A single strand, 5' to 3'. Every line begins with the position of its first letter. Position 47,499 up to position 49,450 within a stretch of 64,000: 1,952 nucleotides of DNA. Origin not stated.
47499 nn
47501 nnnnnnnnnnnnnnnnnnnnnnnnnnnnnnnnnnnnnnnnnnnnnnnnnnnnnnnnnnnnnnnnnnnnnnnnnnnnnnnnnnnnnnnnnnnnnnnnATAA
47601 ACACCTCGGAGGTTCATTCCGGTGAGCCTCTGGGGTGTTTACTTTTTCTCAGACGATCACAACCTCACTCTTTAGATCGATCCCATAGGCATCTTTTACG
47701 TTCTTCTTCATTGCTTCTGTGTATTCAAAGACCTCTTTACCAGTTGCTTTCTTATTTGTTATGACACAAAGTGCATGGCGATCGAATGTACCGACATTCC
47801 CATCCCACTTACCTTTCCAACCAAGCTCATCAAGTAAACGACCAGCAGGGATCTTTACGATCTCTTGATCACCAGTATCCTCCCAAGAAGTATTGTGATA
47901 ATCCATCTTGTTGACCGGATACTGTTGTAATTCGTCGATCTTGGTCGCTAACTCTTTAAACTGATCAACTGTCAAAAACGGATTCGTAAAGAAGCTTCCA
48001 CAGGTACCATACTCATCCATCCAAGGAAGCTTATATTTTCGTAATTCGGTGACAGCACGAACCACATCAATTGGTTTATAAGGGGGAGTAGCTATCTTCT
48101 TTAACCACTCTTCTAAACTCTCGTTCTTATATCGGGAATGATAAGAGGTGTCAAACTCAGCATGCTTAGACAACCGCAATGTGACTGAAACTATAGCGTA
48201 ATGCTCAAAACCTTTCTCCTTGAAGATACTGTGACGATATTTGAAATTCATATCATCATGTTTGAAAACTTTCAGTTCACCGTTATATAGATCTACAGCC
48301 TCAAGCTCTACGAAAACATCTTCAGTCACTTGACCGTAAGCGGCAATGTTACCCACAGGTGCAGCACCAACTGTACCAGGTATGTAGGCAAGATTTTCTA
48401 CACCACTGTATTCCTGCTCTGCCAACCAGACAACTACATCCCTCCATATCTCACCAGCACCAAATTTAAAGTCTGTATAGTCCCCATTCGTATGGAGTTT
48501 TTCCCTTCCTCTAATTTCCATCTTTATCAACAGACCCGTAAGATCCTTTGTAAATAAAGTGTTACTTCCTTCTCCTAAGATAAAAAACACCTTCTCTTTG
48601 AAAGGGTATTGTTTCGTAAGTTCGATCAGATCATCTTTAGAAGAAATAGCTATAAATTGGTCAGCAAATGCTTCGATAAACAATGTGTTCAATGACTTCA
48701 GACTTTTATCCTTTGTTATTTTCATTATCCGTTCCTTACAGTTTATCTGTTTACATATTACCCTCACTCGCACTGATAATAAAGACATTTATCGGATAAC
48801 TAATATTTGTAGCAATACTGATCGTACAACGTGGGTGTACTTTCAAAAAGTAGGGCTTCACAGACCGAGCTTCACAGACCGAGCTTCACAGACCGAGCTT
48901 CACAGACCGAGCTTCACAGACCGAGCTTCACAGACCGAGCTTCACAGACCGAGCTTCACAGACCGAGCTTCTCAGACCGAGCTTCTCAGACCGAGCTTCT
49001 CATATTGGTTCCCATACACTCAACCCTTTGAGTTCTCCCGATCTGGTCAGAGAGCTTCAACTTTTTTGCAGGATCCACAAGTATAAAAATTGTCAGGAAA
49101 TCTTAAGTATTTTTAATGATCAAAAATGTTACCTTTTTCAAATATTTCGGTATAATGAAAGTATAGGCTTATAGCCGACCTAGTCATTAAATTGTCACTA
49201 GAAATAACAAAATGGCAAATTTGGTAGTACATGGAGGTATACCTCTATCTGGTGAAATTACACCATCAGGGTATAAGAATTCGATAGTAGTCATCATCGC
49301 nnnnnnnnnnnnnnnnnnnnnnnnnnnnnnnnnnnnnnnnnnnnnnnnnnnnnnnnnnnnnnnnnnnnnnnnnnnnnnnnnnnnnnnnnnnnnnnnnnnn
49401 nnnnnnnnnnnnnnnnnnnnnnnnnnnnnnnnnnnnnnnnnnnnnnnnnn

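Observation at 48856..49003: Perfect 14-bp tandem repeat array (~10.5 copies) in the divergent murB/murA promoter region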

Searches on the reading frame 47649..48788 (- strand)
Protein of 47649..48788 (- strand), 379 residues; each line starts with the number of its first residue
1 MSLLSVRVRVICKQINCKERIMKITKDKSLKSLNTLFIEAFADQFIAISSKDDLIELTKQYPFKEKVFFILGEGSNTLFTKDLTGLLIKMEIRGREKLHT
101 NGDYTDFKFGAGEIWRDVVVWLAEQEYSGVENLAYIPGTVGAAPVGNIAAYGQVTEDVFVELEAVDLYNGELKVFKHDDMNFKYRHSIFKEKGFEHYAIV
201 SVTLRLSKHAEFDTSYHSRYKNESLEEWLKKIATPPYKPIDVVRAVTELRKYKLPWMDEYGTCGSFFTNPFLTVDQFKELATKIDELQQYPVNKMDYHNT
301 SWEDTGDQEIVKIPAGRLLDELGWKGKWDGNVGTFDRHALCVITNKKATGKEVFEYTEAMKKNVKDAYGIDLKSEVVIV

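Call 8: search_protein_families(library=pfam, proteins=[window:47649-48788:-])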
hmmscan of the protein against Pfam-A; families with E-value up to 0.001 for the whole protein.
window:47649-48788:- (379 aa): 2 families
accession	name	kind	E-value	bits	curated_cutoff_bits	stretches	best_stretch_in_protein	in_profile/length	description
PF02873.21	MurB_C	-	1.1e-18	67.7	27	1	242-379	2-99/99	UDP-N-acetylenolpyruvoylglucosamine reductase, C-terminal domain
PF01565.28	FAD_binding_4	-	1.5e-15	57.6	26.4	1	43-173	2-136/139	FAD binding domain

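Call 19: find_encoding_contigs(protein=window:47649-48725:-, flank=2500, max_places=10)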
Protein window:47649-48725:- (358 aa): 5 contigs read that carry it; 4 places shown.
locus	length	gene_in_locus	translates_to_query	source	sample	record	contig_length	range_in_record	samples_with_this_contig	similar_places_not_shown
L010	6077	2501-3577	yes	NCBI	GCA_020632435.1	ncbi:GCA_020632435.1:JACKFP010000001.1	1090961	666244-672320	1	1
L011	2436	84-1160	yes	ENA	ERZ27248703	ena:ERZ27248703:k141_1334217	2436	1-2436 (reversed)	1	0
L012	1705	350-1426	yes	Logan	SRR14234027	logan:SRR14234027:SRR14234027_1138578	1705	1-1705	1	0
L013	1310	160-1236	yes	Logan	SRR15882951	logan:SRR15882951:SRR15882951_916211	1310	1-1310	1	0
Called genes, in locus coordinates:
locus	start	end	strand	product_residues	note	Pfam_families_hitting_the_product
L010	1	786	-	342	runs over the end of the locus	PF00953:Glycos_transf_4 (weak)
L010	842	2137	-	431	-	PF00275:EPSP_synthase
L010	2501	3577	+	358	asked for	PF01565:FAD_binding_4, PF02873:MurB_C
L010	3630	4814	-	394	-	PF07690:MFS_1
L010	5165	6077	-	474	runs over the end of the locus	PF01225:Mur_ligase, PF08245:Mur_ligase_M, PF02875:Mur_ligase_C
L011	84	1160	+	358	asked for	PF01565:FAD_binding_4, PF02873:MurB_C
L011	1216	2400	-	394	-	PF07690:MFS_1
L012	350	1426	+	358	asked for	PF01565:FAD_binding_4, PF02873:MurB_C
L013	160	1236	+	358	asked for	PF01565:FAD_binding_4, PF02873:MurB_C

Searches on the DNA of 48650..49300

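Call 47: search_rna_families(source=window, start=48650, end=49300, threshold=evalue, max_evalue=1)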
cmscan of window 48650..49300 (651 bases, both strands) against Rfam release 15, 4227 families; matches with E-value up to 1: 0.
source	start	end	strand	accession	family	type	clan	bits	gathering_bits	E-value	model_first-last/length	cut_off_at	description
